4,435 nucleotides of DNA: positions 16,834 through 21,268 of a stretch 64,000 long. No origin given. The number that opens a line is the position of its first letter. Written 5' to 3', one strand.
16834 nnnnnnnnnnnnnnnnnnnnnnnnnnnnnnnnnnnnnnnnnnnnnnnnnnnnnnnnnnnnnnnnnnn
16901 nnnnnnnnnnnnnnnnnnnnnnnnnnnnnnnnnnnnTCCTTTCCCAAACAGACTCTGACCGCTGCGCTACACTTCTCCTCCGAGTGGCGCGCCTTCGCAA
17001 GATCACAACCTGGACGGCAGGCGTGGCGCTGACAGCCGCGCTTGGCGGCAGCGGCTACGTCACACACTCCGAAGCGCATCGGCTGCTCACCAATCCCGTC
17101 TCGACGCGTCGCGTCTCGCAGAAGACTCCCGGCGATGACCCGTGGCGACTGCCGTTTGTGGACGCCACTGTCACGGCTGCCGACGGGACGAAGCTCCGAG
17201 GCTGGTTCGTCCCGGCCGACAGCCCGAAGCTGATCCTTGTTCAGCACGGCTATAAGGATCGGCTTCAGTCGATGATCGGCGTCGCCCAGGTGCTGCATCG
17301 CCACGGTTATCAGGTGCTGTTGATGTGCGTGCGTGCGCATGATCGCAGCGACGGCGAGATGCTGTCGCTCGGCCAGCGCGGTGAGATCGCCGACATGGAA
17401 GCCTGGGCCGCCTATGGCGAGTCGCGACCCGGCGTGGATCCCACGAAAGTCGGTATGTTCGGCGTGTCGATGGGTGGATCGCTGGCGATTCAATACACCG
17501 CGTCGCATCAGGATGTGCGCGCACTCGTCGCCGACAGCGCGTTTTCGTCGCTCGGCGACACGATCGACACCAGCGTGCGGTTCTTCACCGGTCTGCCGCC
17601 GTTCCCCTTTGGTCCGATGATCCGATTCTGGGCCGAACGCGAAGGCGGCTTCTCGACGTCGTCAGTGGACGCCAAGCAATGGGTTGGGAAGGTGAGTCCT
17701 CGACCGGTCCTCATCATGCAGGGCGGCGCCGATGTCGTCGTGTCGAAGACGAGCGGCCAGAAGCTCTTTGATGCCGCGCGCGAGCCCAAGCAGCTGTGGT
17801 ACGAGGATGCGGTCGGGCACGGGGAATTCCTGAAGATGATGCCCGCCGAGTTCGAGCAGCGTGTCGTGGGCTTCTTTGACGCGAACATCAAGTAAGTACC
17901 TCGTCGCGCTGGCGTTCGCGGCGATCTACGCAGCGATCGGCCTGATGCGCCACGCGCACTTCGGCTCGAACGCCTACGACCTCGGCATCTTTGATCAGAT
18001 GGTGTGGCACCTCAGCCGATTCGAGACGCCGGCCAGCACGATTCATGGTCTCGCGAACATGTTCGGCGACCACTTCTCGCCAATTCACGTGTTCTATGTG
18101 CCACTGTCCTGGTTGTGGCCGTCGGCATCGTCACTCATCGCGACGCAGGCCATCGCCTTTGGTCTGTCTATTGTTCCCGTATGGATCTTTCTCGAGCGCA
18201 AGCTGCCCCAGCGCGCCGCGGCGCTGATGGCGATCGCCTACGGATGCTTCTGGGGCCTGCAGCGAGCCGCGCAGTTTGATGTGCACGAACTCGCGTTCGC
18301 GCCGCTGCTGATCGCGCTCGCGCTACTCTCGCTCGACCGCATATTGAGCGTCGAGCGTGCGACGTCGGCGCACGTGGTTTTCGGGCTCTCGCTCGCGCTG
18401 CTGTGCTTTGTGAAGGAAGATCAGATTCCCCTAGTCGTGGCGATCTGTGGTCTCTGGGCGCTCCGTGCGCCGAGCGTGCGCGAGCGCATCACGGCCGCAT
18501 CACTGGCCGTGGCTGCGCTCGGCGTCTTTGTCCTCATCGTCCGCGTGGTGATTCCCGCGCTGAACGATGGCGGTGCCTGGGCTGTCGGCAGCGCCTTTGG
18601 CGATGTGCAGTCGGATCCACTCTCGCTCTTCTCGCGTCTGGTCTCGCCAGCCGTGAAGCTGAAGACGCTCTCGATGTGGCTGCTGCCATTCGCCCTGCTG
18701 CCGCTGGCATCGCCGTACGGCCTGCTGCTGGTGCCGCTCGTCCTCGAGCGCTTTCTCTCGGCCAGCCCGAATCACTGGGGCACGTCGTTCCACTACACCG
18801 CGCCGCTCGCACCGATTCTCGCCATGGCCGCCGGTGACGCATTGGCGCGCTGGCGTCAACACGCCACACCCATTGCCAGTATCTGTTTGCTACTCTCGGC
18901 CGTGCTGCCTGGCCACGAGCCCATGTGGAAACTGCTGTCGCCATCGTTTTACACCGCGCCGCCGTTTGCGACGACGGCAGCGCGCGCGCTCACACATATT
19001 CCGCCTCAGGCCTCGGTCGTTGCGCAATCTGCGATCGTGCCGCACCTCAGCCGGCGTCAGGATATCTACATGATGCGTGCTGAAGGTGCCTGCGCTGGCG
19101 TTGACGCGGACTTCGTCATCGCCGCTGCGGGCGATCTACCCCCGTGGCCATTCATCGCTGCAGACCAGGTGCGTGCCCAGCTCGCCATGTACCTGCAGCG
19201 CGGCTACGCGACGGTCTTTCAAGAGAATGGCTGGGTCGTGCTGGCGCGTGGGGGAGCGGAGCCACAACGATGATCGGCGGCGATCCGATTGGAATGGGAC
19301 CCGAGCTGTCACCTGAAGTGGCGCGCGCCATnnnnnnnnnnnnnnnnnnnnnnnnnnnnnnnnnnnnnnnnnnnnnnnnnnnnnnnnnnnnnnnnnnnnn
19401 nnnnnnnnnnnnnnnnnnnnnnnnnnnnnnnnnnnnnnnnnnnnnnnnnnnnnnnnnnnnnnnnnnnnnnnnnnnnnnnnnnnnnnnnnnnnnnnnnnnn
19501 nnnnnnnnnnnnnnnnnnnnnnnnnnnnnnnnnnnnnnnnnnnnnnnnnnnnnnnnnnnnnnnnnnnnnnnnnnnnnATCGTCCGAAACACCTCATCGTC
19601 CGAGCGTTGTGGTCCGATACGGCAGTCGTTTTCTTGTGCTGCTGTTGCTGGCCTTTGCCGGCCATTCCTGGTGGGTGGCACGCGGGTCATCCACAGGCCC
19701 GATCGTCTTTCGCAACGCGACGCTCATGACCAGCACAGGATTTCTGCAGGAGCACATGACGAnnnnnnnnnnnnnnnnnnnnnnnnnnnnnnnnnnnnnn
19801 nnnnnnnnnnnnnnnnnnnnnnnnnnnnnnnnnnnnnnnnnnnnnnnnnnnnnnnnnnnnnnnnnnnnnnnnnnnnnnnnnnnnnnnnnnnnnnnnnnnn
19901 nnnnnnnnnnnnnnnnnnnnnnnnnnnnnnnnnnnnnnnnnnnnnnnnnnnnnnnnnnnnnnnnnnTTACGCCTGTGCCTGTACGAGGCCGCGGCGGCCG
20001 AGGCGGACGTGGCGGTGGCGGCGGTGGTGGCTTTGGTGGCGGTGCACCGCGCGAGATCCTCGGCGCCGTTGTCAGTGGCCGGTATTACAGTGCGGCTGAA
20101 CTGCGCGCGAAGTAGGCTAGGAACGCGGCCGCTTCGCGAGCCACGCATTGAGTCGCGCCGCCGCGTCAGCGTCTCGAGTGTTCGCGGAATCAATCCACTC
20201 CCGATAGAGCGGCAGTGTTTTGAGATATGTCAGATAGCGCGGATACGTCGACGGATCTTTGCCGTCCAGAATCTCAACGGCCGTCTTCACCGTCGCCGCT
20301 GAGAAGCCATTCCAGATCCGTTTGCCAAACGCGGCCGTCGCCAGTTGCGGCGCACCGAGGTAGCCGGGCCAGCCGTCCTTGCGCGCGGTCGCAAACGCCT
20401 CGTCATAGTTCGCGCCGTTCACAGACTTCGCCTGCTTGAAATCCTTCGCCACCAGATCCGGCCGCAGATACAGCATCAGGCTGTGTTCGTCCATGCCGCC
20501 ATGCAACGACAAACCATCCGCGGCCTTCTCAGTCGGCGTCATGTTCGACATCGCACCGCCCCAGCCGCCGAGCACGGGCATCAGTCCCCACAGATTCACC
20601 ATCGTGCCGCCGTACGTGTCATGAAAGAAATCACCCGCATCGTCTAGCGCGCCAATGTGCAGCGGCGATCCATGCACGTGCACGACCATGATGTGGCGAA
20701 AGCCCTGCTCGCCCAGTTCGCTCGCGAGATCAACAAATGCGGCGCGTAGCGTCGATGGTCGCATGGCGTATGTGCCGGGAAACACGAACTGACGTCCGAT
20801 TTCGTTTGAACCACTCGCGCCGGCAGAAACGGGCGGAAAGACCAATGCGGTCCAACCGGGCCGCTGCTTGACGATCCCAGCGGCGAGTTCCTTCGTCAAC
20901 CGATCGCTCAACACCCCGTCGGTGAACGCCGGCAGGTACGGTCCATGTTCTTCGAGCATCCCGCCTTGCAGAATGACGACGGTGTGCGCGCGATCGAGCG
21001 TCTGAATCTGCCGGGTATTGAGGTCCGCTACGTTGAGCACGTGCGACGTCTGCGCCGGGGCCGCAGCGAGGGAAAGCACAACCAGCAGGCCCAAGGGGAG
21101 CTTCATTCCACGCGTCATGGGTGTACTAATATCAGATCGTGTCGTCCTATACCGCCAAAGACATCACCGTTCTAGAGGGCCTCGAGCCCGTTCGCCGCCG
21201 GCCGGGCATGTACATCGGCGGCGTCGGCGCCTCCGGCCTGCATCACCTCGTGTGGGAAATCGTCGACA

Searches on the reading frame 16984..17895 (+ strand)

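Call 45: search_protein_families(library=pfam, max_evalue=0.00001, proteins=[window:16984-17895:+])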
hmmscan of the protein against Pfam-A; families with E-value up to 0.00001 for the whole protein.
window:16984-17895:+ (303 aa): 3 families
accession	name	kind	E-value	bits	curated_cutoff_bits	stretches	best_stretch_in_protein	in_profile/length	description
PF12146.15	Hydrolase_4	-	1.4e-13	51.2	27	1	82-189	5-112/239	Serine aminopeptidase, S33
PF00561.26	Abhydrolase_1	-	1.9e-10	41.3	25.8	1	83-196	2-112/245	alpha/beta hydrolase fold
PF02129.25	Peptidase_S15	-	1.1e-08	35.6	23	1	95-192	46-134/262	X-Pro dipeptidyl-peptidase (S15 family)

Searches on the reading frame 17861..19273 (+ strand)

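Call 45: search_protein_families(library=pfam, max_evalue=0.00001, proteins=[window:17861-19273:+])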
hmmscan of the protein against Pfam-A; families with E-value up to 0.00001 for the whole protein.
window:17861-19273:+ (470 aa): 1 family
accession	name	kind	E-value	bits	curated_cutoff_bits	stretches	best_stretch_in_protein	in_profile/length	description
PF09852.15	DUF2079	-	2.2e-53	182.4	28.2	1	30-460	1-459/459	Predicted membrane protein (DUF2079)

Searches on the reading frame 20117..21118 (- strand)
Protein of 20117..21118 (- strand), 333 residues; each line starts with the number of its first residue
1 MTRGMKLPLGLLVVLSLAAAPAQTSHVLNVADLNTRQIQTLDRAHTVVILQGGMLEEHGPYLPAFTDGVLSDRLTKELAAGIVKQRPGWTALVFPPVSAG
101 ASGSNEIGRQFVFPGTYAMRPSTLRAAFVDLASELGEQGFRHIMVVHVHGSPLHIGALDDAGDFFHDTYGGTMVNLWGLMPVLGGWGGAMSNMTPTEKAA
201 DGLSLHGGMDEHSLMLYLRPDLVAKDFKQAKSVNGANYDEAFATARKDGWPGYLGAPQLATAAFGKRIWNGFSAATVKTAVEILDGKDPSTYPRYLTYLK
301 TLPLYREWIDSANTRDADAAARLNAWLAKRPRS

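Call 45: search_protein_families(library=pfam, max_evalue=0.00001, proteins=[window:20117-21118:-])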
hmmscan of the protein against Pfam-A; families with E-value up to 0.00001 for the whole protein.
window:20117-21118:- (333 aa): 1 family
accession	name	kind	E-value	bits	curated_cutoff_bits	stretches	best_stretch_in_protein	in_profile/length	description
PF02633.19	Creatininase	-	1.2e-37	130.1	31.3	1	31-278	1-236/238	Creatinine amidohydrolase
